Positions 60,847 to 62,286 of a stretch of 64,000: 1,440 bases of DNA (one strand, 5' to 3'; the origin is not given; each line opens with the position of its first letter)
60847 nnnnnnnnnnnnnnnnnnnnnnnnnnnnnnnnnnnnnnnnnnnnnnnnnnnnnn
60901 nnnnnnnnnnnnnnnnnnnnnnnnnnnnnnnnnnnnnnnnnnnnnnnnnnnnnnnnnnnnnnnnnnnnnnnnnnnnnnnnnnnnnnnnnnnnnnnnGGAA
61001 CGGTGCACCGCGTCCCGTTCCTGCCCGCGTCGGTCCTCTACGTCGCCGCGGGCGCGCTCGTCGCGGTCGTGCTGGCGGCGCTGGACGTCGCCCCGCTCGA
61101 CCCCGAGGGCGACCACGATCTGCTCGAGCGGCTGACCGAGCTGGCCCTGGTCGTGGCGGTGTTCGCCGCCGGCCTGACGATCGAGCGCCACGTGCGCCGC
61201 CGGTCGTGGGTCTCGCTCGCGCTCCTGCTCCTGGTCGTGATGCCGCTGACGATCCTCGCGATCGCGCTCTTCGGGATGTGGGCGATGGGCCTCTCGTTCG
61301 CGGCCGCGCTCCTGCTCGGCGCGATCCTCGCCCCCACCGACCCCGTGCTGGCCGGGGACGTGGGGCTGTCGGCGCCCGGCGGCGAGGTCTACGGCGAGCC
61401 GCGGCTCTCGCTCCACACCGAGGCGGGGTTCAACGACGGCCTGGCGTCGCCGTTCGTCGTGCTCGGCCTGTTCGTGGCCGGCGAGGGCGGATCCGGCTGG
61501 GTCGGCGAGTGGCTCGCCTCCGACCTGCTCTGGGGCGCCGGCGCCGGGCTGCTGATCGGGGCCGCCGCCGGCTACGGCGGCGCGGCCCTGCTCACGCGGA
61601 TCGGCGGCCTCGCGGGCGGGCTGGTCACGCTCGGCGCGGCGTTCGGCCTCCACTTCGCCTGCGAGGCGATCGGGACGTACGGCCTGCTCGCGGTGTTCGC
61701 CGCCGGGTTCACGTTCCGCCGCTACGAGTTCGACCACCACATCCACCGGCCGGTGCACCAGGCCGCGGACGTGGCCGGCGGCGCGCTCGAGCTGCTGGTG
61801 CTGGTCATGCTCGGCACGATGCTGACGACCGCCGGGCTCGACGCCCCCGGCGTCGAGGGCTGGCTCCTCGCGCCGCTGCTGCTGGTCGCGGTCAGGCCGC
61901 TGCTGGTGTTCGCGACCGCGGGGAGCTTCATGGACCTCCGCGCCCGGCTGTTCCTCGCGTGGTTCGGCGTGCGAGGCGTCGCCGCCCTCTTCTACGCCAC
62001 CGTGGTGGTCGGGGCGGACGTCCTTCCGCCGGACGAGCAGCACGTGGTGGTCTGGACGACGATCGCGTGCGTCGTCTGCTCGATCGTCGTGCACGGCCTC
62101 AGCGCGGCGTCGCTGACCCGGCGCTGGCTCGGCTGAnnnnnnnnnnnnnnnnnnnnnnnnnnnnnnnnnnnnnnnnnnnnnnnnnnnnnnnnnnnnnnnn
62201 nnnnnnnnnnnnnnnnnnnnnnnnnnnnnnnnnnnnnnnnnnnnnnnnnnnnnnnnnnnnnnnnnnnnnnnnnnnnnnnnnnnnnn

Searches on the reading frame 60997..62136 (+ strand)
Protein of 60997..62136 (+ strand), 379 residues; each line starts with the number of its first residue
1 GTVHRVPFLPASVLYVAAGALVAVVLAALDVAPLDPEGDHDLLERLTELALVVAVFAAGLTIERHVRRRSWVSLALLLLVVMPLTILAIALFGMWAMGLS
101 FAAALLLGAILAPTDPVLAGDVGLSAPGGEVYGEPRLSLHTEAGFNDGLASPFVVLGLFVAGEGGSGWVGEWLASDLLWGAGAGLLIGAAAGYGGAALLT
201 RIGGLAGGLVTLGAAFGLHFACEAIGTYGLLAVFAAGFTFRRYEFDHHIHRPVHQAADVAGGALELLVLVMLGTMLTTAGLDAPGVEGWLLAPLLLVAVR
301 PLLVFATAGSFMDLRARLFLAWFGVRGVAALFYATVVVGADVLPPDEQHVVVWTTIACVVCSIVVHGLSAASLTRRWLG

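Call 9: search_protein_families(library=pfam, proteins=[window:60997-62136:+], max_evalue=0.001)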
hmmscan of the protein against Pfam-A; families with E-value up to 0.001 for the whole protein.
window:60997-62136:+ (379 aa): 1 family
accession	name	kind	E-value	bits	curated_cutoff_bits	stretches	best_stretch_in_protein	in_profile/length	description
PF00999.27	Na_H_Exchanger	-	6e-32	111.4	26.2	1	3-373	11-372/375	Sodium/hydrogen exchanger, transmembrane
